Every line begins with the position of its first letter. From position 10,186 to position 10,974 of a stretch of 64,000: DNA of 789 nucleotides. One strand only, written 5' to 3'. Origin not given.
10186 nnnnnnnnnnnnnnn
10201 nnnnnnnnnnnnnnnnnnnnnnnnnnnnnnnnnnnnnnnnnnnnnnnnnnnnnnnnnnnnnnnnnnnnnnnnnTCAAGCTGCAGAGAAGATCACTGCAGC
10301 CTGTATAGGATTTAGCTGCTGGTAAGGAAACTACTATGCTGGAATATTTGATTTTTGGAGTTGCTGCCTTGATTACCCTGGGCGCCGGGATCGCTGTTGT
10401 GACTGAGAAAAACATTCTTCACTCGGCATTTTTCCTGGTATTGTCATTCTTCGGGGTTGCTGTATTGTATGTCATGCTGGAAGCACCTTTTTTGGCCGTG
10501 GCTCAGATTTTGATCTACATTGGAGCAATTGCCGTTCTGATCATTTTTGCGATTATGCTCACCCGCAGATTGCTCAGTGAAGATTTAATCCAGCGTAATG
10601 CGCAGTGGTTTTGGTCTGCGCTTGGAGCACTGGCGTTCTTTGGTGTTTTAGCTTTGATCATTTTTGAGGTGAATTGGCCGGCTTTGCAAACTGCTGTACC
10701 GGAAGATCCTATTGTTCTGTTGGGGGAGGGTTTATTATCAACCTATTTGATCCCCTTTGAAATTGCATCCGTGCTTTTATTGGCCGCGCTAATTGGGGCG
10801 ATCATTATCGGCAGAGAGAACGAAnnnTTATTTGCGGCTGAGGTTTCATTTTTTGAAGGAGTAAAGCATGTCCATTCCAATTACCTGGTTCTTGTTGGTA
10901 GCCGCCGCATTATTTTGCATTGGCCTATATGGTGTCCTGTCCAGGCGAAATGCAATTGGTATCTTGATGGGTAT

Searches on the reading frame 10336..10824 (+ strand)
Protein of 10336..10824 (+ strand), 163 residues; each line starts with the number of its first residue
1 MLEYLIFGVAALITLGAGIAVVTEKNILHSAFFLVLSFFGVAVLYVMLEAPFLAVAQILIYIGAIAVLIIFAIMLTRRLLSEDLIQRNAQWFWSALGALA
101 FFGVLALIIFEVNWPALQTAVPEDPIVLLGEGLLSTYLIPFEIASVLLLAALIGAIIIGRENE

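Call 56: search_protein_families(library=pfam, proteins=[window:10336-10824:+], max_evalue=0.001)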
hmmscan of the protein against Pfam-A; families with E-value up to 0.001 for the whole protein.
window:10336-10824:+ (163 aa): 2 families
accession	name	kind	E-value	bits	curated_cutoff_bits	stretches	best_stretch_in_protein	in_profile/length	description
PF00499.25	Oxidored_q3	-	6.8e-39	133.4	33.2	1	18-158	2-146/146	NADH-ubiquinone/plastoquinone oxidoreductase chain 6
PF13244.11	MbhD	-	0.00019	22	27.2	1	13-77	2-66/67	MBH, subunit D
